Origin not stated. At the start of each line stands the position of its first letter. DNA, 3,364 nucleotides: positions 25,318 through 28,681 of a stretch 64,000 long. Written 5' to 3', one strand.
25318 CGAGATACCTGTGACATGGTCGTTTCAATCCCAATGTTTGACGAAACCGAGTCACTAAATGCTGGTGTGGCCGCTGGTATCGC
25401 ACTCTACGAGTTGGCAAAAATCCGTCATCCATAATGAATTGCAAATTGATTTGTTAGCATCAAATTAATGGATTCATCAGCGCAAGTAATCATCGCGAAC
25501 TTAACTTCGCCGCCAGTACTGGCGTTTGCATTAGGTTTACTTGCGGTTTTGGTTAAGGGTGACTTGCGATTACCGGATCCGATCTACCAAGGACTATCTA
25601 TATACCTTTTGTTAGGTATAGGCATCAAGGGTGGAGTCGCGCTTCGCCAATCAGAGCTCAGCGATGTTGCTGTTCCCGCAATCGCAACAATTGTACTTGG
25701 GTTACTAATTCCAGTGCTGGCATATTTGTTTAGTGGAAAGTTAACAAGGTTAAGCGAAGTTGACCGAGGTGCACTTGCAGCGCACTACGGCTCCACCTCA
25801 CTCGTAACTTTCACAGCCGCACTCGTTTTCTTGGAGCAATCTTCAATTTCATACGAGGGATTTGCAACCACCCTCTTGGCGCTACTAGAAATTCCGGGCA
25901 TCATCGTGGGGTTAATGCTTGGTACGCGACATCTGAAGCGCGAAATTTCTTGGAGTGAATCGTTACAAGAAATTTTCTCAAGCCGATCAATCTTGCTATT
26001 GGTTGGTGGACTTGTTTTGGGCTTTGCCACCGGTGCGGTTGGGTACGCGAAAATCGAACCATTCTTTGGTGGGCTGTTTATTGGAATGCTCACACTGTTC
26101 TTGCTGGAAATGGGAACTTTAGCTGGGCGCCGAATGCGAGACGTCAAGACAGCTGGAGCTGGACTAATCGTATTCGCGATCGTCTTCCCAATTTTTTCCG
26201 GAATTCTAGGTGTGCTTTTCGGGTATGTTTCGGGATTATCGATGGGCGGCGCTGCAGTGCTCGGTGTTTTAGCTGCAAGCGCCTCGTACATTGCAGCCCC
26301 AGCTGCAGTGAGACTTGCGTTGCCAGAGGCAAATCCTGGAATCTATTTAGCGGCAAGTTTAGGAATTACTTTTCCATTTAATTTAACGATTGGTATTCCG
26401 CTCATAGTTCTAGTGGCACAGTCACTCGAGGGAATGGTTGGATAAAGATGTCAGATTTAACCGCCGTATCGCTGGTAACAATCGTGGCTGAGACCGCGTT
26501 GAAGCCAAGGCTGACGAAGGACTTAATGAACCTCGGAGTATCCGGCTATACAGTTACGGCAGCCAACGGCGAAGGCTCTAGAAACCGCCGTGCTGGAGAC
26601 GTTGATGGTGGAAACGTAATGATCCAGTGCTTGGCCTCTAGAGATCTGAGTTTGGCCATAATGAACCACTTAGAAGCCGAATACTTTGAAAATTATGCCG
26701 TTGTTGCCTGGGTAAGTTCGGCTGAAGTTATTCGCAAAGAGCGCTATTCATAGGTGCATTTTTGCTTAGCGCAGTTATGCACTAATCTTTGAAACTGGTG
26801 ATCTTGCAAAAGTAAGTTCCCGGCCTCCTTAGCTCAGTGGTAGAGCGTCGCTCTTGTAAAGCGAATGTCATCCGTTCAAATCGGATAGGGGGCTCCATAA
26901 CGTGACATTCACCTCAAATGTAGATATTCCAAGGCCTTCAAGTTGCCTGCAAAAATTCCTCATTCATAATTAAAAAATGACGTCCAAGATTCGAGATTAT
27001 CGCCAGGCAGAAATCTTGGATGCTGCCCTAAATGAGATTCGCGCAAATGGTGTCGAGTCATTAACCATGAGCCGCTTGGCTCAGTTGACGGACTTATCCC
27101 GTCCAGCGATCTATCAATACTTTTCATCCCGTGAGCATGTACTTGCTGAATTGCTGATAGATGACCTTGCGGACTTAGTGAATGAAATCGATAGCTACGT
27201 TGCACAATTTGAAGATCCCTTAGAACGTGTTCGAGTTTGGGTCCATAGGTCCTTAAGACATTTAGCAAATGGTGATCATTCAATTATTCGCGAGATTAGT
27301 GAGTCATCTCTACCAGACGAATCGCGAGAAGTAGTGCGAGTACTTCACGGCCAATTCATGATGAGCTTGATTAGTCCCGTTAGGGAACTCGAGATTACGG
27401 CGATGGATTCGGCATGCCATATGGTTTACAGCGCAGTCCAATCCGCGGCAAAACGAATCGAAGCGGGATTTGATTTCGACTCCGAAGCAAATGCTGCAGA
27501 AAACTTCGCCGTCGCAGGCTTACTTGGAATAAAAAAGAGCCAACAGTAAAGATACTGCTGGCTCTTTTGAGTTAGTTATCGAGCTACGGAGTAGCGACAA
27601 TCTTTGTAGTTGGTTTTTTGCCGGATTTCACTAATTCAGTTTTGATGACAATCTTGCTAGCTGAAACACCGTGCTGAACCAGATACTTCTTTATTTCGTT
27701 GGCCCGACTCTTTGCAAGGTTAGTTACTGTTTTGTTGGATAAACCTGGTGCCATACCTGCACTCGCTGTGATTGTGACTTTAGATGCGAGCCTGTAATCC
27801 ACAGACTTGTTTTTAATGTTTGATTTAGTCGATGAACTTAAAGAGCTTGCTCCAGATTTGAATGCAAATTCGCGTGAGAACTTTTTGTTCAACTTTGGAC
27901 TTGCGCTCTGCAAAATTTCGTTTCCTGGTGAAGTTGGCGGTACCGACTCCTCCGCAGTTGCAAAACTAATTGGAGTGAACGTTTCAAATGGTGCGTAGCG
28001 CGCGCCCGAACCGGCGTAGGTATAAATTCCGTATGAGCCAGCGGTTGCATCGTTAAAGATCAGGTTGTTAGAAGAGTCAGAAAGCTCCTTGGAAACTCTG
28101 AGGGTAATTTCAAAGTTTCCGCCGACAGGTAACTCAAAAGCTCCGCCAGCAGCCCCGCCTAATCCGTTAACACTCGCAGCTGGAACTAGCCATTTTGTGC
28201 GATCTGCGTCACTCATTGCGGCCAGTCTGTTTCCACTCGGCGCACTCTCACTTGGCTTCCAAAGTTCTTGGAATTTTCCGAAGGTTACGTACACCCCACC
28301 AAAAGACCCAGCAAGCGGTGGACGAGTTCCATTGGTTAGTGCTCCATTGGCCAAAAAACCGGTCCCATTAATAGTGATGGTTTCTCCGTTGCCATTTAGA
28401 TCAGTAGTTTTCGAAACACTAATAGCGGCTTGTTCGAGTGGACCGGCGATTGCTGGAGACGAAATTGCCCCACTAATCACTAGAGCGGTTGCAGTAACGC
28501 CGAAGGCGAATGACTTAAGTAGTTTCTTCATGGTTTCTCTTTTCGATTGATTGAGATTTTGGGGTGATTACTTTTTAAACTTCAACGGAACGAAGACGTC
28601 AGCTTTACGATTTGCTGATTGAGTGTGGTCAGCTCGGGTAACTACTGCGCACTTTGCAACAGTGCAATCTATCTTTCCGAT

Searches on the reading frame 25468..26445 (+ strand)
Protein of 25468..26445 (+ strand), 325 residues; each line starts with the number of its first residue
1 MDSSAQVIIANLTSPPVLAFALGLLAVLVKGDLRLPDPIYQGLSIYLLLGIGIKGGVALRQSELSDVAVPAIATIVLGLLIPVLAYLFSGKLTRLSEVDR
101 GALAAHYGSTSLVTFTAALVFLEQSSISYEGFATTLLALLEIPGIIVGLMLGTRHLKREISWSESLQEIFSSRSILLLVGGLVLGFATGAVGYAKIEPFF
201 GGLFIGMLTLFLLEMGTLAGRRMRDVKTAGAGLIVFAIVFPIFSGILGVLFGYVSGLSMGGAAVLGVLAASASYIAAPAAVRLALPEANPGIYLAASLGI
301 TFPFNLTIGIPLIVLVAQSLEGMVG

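Call 42: search_protein_families(library=pfam, proteins=[window:25468-26445:+], max_evalue=0.001)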
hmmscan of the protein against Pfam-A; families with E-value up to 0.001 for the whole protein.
window:25468-26445:+ (325 aa): 1 family
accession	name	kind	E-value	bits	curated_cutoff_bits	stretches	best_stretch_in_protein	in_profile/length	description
PF05982.17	Sbt_1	-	2e-108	362.8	27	1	15-317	1-307/308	Na+-dependent bicarbonate transporter superfamily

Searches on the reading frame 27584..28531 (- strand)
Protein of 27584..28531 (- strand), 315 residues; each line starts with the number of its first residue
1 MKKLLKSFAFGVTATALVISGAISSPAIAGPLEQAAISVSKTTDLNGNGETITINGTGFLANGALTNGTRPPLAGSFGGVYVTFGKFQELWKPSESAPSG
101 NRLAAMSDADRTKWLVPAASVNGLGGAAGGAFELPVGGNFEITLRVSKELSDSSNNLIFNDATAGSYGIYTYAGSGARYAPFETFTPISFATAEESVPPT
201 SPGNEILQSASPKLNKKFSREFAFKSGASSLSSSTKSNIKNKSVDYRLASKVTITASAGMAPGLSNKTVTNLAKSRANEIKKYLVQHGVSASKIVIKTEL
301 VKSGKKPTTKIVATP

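Call 42: search_protein_families(library=pfam, proteins=[window:27584-28531:-], max_evalue=0.001)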
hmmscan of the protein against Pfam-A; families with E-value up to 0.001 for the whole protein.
window:27584-28531:- (315 aa): 1 family
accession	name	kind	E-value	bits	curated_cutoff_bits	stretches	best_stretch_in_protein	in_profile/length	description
PF00691.25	OmpA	-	1.2e-05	26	27.2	1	224-297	2-77/98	OmpA family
